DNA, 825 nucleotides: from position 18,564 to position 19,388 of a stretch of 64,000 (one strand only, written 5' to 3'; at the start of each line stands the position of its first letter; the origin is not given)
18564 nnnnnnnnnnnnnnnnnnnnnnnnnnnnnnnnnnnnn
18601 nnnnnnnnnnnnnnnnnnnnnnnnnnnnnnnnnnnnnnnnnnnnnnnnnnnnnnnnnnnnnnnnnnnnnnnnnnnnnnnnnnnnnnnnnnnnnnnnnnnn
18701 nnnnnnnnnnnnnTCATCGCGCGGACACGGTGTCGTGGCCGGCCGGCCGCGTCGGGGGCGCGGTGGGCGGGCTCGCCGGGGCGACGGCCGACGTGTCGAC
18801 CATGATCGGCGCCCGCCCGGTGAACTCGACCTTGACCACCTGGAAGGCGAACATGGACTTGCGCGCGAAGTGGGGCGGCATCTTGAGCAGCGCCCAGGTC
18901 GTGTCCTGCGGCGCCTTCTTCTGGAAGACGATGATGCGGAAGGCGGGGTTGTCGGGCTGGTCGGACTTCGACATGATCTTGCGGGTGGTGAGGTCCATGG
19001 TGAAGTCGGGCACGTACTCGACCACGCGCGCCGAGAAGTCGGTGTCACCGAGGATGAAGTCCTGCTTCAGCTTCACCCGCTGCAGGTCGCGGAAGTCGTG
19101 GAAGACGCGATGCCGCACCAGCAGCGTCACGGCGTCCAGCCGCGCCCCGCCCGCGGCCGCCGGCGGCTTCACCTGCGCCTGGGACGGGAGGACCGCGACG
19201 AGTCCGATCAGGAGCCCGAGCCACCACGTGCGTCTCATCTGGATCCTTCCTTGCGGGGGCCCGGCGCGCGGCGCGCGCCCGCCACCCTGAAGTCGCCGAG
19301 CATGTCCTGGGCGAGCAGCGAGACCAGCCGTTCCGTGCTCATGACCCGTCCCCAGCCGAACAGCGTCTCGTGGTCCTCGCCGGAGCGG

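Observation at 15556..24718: Nine-kilobase tightly coupled operon linking an OmcS-like cytochrome, a ~10-heme cytochrome, a beta-barrel, two CsgG/LpoB-fold lipoproteins and a 42-heme cytochrome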

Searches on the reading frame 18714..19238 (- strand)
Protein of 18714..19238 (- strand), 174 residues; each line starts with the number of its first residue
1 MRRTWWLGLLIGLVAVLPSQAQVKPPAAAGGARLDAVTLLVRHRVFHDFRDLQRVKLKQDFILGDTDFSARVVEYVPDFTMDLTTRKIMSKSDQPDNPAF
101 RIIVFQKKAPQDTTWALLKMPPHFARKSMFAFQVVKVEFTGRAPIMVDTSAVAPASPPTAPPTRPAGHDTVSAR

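Call 4: search_protein_families(library=pfam, proteins=[window:18714-19238:-], max_evalue=0.1)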
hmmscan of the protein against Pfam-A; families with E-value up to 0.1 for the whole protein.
window:18714-19238:- (174 aa): 0 families

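Call 5: search_protein_families(library=ncbifam, proteins=[window:18714-19238:-], max_evalue=0.1)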
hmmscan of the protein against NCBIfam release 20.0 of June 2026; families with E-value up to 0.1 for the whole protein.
window:18714-19238:- (174 aa): 0 families

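Call 67: search_solved_structures(query=window:18714-19238:-, max_evalue=10)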
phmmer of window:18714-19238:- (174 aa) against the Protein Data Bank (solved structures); distinct sequences matched with E-value up to 10: 1.
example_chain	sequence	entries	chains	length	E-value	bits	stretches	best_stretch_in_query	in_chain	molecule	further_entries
8s7v_J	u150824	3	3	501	0.02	17.9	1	64-120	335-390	UPF0288 protein MmarC6_0796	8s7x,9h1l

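Call 86: search_protein_families(library=pfam, alignment_id=A4, max_evalue=1)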
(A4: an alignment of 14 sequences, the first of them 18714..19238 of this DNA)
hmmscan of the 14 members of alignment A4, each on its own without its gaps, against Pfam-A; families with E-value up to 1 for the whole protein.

A. member 1, window:18714-19238:- (174 aa): 0 families

B. families by the number of members that match (of 14 scanned): 3 families
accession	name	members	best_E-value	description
PF19475.4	DUF6012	1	0.086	Family of unknown function (DUF6012)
PF00061.29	Lipocalin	1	0.18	Lipocalin / cytosolic fatty-acid binding protein family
PF05408.17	Peptidase_C28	1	0.18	Foot-and-mouth virus L-proteinase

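Call 87: search_solved_structures(query=A4, max_evalue=10)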
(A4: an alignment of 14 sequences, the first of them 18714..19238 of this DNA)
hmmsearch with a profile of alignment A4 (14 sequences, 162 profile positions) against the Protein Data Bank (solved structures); distinct sequences matched with E-value up to 10: 1.
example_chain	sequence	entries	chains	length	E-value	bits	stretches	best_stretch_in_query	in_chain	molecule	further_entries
8s7v_J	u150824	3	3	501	0.82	12.2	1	69-120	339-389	UPF0288 protein MmarC6_0796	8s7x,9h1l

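Call 96: search_protein_representatives(protein=window:18714-19238:-)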
Query: 174 residues. Proteins with E-value up to 0.001 (for the whole library): 183; up to 1e-10: 98; up to 1e-30: 20. The best 150 are listed.
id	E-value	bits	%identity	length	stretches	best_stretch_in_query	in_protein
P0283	7.8e-47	175.4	52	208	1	17-168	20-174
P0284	9.4e-47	175.2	57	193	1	24-153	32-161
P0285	1.2e-44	168.4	58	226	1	34-170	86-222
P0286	2.2e-44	167.5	55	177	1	19-151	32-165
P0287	4.3e-44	166.5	53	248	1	9-150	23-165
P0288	2.4e-41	157.6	51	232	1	13-153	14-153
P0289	1.3e-40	155.2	52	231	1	15-155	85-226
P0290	9.9e-40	152.3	57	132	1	45-167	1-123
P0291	2.2e-39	151.2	48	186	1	1-161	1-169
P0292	3.1e-38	147.5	48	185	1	10-153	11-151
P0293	2.4e-37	144.6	51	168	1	29-146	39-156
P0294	4.9e-36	140.3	51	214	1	35-155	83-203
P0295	1.1e-35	139.2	49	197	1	27-173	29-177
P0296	3.8e-34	134.2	48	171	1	31-159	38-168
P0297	1.2e-33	132.6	49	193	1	27-168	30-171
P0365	5.8e-13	65.2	41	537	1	41-138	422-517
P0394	5.2e-08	49.1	29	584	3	67-122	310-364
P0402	4.0e-07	46.3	28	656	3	58-137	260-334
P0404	9.6e-07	45.0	30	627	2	65-125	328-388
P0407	1.4e-06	44.5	27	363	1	47-124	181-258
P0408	1.4e-06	44.5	35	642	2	67-131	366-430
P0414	6.1e-06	42.4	34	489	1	55-153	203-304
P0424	2.8e-05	40.2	40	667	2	62-122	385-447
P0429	5.5e-05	39.3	42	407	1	61-121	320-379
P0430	5.6e-05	39.3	36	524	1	63-139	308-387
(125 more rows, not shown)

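Call 97: search_protein_families(library=pfam, proteins=[P0394, P0402, P0404, P0408, P0424, P0430, P0414, P0365, P0407, P0429], max_evalue=0.001)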
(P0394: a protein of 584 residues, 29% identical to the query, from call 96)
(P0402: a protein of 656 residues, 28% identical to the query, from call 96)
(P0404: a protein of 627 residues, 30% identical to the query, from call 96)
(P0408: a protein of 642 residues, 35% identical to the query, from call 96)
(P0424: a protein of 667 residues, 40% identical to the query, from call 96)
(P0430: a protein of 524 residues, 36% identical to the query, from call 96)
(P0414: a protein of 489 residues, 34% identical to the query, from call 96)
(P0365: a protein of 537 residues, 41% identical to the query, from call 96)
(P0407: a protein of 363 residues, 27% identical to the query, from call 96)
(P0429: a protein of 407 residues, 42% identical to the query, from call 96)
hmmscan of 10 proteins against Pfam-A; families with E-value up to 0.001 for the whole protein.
P0394 (584 aa): 1 family
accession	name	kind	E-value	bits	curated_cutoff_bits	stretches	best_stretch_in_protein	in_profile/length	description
PF05140.19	ResB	-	6.8e-52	177.3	24.6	4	14-89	1-79/486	ResB-like family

P0402 (656 aa): 1 family
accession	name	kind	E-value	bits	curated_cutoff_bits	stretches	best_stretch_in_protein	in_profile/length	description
PF05140.19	ResB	-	3.7e-20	72.6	24.6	2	154-233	143-221/486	ResB-like family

P0404 (627 aa): 1 family
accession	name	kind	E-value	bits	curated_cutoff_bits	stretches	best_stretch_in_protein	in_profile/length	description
PF05140.19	ResB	-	3.4e-70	237.7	24.6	1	39-609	2-485/486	ResB-like family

P0408 (642 aa): 1 family
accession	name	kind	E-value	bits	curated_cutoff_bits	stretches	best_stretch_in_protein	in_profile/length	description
PF05140.19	ResB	-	4.5e-40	138.3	24.6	4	532-593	204-266/486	ResB-like family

P0424 (667 aa): 1 family
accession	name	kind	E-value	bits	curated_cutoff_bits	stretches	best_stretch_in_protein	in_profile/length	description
PF05140.19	ResB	-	3.3e-35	122.3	24.6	3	165-239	148-221/486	ResB-like family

P0430 (524 aa): 1 family
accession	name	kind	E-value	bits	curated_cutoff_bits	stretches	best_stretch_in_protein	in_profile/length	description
PF05140.19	ResB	-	3.1e-43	148.7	24.6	3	76-151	1-79/486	ResB-like family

P0414 (489 aa): 1 family
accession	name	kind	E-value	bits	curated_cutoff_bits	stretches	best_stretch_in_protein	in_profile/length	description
PF05140.19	ResB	-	6.4e-21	75.1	24.6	3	397-444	219-267/486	ResB-like family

P0365 (537 aa): 0 families

P0407 (363 aa): 1 family
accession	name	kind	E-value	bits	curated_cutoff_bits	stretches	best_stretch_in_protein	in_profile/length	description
PF05140.19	ResB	-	1.3e-50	173.1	24.6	4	23-96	2-78/486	ResB-like family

P0429 (407 aa): 1 family
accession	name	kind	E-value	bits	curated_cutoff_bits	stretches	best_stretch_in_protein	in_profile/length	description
PF05140.19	ResB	-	2.5e-34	119.4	24.6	2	12-89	1-80/486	ResB-like family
